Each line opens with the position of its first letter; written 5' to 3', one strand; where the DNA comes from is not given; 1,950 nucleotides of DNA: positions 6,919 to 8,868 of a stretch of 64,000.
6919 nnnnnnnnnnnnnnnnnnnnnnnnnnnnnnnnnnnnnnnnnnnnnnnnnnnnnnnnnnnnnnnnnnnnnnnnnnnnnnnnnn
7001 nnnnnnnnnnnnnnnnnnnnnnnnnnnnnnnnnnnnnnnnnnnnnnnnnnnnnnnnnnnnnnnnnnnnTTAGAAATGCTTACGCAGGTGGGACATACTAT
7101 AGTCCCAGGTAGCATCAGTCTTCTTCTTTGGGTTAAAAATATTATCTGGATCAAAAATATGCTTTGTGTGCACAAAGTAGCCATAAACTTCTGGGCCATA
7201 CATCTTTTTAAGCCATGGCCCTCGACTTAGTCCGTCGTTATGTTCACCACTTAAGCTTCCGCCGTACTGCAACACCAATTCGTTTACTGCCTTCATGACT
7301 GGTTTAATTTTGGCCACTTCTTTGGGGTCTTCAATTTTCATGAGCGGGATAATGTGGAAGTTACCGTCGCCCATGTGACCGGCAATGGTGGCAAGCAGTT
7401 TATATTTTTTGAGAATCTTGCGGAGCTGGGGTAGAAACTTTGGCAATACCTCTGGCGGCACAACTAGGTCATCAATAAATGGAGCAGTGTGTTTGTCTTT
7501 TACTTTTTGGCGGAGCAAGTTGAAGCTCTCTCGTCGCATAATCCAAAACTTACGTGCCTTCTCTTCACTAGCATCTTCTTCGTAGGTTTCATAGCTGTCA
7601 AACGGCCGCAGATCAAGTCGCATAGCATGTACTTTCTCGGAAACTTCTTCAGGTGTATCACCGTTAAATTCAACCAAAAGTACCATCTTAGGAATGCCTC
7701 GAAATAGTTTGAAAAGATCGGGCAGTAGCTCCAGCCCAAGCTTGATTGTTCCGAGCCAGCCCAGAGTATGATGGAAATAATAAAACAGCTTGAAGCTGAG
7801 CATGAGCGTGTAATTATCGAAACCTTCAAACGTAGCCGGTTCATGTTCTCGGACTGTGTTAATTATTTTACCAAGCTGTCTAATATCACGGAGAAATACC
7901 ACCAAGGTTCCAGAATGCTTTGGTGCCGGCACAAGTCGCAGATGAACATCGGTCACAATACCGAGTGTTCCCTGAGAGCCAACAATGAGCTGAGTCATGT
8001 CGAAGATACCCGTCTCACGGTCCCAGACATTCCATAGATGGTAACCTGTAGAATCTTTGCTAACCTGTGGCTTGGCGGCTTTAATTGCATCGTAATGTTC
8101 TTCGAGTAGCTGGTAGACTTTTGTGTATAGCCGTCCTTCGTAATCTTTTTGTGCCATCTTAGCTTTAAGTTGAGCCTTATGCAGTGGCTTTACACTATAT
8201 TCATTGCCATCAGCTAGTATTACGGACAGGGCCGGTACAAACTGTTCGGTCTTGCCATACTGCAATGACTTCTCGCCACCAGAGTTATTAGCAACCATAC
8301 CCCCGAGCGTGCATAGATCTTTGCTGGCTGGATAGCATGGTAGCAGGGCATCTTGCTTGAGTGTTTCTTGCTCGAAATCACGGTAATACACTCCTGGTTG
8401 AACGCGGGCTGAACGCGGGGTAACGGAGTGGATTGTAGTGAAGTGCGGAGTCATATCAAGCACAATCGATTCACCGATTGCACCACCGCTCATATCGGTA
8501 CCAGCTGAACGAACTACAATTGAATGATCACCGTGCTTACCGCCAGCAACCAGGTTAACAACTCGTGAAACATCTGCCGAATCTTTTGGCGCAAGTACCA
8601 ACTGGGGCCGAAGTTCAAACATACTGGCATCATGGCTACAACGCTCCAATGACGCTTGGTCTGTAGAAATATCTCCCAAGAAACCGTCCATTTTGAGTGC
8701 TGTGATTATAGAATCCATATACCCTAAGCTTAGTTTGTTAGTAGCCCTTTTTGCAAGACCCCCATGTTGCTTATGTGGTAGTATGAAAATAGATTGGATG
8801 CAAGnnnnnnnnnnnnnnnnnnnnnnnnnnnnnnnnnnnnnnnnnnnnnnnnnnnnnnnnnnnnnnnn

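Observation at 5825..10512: Redox cargo block: membrane-anchored NirK, FAD-linked oxidase, NDH-2 and DsbB inside the island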

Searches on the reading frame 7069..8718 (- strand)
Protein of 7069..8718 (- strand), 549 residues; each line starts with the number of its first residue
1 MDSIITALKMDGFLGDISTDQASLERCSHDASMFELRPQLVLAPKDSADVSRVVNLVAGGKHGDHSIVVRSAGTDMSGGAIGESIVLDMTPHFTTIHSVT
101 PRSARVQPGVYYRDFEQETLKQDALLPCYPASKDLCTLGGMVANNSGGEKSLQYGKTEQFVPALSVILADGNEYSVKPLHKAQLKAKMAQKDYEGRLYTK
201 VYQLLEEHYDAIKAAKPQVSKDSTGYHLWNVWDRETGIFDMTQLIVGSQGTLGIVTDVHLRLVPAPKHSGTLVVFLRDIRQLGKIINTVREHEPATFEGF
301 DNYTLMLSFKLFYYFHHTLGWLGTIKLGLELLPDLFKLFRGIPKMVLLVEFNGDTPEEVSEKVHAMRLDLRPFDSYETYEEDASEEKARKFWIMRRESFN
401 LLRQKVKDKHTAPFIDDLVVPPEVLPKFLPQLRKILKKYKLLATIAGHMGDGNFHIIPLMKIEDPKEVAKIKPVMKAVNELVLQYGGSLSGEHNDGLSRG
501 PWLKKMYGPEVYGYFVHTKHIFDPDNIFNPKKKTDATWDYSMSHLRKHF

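Call 3: search_protein_families(library=pfam, proteins=[window:7069-8718:-], max_evalue=0.01)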
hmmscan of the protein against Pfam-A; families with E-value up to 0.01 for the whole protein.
window:7069-8718:- (549 aa): 2 families
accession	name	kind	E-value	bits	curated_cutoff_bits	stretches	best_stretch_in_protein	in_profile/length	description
PF02913.24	FAD-oxidase_C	-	7e-45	154.1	21.2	1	266-532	2-247/248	FAD linked oxidases, C-terminal domain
PF01565.28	FAD_binding_4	-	8.4e-26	90.8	26.4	1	38-172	1-134/139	FAD binding domain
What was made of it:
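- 7069..8718 (-): FAD-linked oxidase / D-2-hydroxyacid (D-lactate-like) dehydrogenase. Cytoplasmic, with no Fe-S domain. Convergent with NirK, overlapping it by 4 nt. Pfam FAD_binding_4 plus FAD-oxidase_C (call 3).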

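Call 4: search_protein_families(library=ncbifam, proteins=[window:7069-8718:-], max_evalue=0.01)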
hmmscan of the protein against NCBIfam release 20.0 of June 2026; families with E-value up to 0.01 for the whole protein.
window:7069-8718:- (549 aa): 7 families
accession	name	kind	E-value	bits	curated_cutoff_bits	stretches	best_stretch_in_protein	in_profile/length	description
NF049975.1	2HglutDHaseYdiJ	equivalog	2.8e-79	267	1350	1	4-533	18-539/1018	D-2-hydroxyglutarate dehydrogenase YdiJ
TIGR00387.1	glcD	equivalog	6.5e-62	209.7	567.9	3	344-532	231-413/413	glycolate oxidase subunit GlcD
NF008408.0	PRK11230.1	equivalog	1.3e-37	129.4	897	3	31-175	49-193/499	glycolate oxidase subunit GlcD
NF008439.0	PRK11282.1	equivalog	2.1e-11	43.3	284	1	239-307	147-215/358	glycolate oxidase subunit GlcE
NF053785.1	DcplphribOxDprE1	equivalog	5.5e-05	22.5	500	1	41-179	18-153/449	decaprenylphosphoryl-beta-D-ribose oxidase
NF041227.1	BagG_FevA2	exception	0.00045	18.9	850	0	33-177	41-179/455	bagremycin/ferroverdin biosynthesis FAD-dependent oxygenase BagG/FevA2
NF041226.1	BagK_FevA1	equivalog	0.0014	17.1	800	0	33-173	36-171/453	bagremycin/ferroverdin biosynthesis FAD-dependent oxygenase BagK/FevA1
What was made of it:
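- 7069..8718 (-): Matches the N-terminal half of YdiJ and GlcD, below their cut-offs (call 4).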

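Call 30: search_solved_structures(query=window:7069-8718:-, max_evalue=0.00001, show_alignments=1)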
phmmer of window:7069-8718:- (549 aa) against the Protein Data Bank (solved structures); distinct sequences matched with E-value up to 0.00001: 10.
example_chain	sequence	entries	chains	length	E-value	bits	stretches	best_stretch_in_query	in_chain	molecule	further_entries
9qgz_A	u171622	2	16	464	1.8e-32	116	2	16-172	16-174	Glycolate oxidase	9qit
8jdc_A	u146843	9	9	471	1.1e-30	110.2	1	374-532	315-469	Probable D-lactate dehydrogenase, mitochondrial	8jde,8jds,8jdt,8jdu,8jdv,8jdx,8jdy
8jdb_A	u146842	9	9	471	2.6e-29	105.6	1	374-532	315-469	Probable D-lactate dehydrogenase, mitochondrial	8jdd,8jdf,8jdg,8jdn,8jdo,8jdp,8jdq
7qh2_C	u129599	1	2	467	2.4e-28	102.5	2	239-533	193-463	Lactate dehydrogenase (NAD(+),ferredoxin) subunit LctD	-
3pm9_A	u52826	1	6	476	9e-22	80.7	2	388-532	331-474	Putative oxidoreductase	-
6lpn_A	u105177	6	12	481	2.6e-19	72.6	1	39-172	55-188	D-2-hydroxyglutarate dehydrogenase, mitochondrial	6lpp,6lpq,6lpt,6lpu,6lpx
4bca_A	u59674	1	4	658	3.8e-12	49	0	464-530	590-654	ALKYLDIHYDROXYACETONEPHOSPHATE SYNTHASE, PEROXISOMAL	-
4bby_A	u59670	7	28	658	3.8e-12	49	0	464-530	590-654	ALKYLDIHYDROXYACETONEPHOSPHATE SYNTHASE, PEROXISOMAL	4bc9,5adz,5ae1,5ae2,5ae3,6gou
4bc7_A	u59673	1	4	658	3.8e-12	49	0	464-530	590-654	ALKYLDIHYDROXYACETONEPHOSPHATE SYNTHASE, PEROXISOMAL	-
2uuu_A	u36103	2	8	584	3.2e-11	45.9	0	459-532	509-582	ALKYLDIHYDROXYACETONEPHOSPHATE SYNTHASE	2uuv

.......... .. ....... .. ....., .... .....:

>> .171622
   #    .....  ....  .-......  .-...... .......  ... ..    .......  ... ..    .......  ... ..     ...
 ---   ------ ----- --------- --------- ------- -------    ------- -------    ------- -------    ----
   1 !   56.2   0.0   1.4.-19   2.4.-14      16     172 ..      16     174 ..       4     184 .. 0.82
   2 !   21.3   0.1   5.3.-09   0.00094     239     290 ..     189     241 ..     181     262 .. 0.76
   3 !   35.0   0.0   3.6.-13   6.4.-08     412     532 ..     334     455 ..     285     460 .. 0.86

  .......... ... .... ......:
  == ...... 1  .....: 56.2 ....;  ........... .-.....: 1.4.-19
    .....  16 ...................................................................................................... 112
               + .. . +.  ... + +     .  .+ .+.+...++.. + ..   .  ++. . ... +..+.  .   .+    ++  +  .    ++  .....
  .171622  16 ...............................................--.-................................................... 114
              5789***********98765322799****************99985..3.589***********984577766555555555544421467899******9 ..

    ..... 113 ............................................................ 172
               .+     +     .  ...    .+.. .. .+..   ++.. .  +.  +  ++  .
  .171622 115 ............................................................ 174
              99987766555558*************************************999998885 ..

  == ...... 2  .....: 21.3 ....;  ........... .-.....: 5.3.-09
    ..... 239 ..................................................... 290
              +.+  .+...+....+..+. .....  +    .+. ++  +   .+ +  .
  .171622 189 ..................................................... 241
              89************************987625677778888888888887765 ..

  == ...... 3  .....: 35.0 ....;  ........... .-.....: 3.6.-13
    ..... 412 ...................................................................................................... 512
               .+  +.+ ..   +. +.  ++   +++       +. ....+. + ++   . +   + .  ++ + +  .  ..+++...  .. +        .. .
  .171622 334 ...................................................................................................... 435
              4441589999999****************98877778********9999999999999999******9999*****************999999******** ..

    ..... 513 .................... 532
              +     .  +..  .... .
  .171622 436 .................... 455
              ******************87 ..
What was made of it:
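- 7069..8718 (-): PDB relatives are glycolate oxidase, LDHD, LctD and D2HGDH, with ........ and GEH motifs aligned (call 30).
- On FAD-linked D-2-hydroxyacid dehydrogenases (GlcD / LDHD / D2HGDH / YdiJ group, VAO-PCMH superfamily): The motifs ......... and GEHNDG align to glycolate oxidase 9QGZ (call 30).
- Checked: Nearest solved relatives are glycolate oxidase, LDHD, LctD and D2HGDH (call 30).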

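Call 42: find_homologous_proteins(query=window:7069-8718:-, max_evalue=1e-20)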
Query window:7069-8718:- (549 aa): 8000 proteins with E <= 1e-20 among 8000 candidates; the best 120 are listed.
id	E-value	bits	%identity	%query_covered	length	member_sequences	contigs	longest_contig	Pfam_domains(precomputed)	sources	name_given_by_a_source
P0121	0.0e+0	1268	100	100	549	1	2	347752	PF01565.29,PF02913.25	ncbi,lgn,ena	ncbi:MAG: FAD-binding oxidoreductase [Candidatus Saccharimonadales bacterium]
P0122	0.0e+0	1266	100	100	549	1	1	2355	PF01565.29,PF02913.25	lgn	-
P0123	0.0e+0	1261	99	100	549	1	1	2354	PF01565.29,PF02913.25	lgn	-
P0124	0.0e+0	1256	99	100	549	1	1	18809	PF01565.29,PF02913.25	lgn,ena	-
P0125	0.0e+0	1254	99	100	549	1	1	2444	PF01565.29,PF02913.25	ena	-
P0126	0.0e+0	1250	100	98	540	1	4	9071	PF01565.29,PF02913.25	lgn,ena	-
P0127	0.0e+0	1245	100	98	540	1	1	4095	PF01565.29,PF02913.25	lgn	-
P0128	0.0e+0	1241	99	98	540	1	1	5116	PF01565.29,PF02913.25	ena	-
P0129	0.0e+0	1238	99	98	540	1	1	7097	PF01565.29,PF02913.25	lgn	-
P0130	0.0e+0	1109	87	100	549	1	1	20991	PF01565.29,PF02913.25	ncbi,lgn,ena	-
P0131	0.0e+0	1069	83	100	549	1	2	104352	PF01565.29,PF02913.25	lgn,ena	-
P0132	1.4e-269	914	72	100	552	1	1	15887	PF01565.29,PF02913.25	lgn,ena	-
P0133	1.4e-269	914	70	100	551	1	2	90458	PF01565.29,PF02913.25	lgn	-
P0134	6.8e-269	911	70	100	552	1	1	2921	PF01565.29,PF02913.25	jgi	jgi:FAD/FMN-containing dehydrogenase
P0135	1.1e-268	911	69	100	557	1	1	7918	PF01565.29,PF02913.25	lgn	-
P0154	2.3e-263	893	68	100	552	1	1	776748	PF01565.29,PF02913.25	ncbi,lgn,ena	-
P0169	1.7e-260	884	69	100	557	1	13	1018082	PF01565.29,PF02913.25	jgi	jgi:FAD/FMN-containing dehydrogenase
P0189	1.8e-258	877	68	100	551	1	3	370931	PF01565.29,PF02913.25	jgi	jgi:FAD/FMN-containing dehydrogenase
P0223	2.1e-254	863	68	100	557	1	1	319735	PF01565.29,PF02913.25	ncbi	-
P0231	8.7e-254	861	69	97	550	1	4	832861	PF01565.29,PF02913.25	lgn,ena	-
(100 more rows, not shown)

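Call 43: find_encoding_contigs(protein=P0121, flank=10000, max_places=3)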
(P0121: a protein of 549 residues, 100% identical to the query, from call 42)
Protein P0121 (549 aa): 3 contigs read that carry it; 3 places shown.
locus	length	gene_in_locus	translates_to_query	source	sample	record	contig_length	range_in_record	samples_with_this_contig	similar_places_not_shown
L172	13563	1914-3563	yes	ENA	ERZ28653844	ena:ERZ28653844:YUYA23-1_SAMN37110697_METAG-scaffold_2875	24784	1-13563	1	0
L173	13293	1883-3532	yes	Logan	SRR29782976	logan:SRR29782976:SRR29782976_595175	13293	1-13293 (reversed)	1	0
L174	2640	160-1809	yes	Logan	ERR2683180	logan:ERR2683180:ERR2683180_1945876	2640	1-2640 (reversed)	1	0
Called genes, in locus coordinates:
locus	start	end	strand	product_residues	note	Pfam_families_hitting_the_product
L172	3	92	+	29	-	?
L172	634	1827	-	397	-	PF01266:DAO (faint), PF07992:Pyr_redox_2, PF13454:NAD_binding_9 (faint), PF13738:Pyr_redox_3 (faint), PF00070:Pyr_redox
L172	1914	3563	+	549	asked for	PF01565:FAD_binding_4, PF02913:FAD-oxidase_C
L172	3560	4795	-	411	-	-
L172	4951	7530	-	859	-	PF26449:DUF8128, PF12696:TraG-D_C (faint), PF02534:T4SS-DNA_transf (faint), PF10412:TrwB_AAD_bind (faint)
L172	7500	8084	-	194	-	PF05257:CHAP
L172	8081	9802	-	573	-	PF01935:DUF87, PF12846:AAA_10, PF19044:P-loop_TraG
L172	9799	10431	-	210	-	PF26593:TraC-like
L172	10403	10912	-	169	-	PF12666:PrgI (weak)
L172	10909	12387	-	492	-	PF18895:T4SS_pilin (weak), PF19590:TrbL_3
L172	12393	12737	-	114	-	PF04956:TrbC, PF18895:T4SS_pilin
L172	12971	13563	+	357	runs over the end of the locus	PF00145:DNA_methylase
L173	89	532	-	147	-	PF02600:DsbB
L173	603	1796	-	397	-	PF01266:DAO (faint), PF07992:Pyr_redox_2, PF13454:NAD_binding_9 (faint), PF13738:Pyr_redox_3 (faint), PF00070:Pyr_redox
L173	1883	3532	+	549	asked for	PF01565:FAD_binding_4, PF02913:FAD-oxidase_C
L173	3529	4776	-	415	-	PF07732:Cu-oxidase_3, PF07731:Cu-oxidase_2 (weak)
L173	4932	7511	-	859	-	PF26449:DUF8128, PF12696:TraG-D_C (faint), PF10412:TrwB_AAD_bind (faint)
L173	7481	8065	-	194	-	PF05257:CHAP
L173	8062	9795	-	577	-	PF01935:DUF87, PF12846:AAA_10, PF19044:P-loop_TraG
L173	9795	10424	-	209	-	PF26593:TraC-like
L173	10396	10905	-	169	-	-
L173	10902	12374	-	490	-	PF18895:T4SS_pilin, PF19590:TrbL_3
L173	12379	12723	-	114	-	PF04956:TrbC, PF18895:T4SS_pilin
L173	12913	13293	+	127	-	?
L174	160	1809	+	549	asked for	PF01565:FAD_binding_4, PF02913:FAD-oxidase_C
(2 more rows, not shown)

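Call 44: find_encoding_contigs(protein=P0154, flank=6000, max_places=1)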
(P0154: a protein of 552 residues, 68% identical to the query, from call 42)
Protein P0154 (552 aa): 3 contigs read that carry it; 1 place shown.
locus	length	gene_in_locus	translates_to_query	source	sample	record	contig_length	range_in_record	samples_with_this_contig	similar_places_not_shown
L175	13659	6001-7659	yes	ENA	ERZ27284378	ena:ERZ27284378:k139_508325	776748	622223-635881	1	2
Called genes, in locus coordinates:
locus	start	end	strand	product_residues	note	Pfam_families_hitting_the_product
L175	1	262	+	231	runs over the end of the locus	PF14622:Ribonucleas_3_3, PF00636:Ribonuclease_3, PF00035:dsrm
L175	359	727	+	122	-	-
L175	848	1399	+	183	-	PF00886:Ribosomal_S16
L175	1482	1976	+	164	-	PF13083:KH_KhpA-B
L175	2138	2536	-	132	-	-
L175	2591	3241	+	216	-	PF01746:tRNA_m1G_MT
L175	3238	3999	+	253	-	-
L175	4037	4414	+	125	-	PF09055:Sod_Ni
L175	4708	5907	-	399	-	PF01266:DAO (faint), PF07992:Pyr_redox_2, PF13454:NAD_binding_9 (faint), PF00070:Pyr_redox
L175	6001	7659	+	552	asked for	PF01565:FAD_binding_4, PF02913:FAD-oxidase_C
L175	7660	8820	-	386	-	-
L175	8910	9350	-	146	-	-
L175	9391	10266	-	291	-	PF01040:UbiA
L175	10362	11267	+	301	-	PF06481:COX_ARM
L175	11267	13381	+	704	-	PF00115:COX1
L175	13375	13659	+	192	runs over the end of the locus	PF00510:COX3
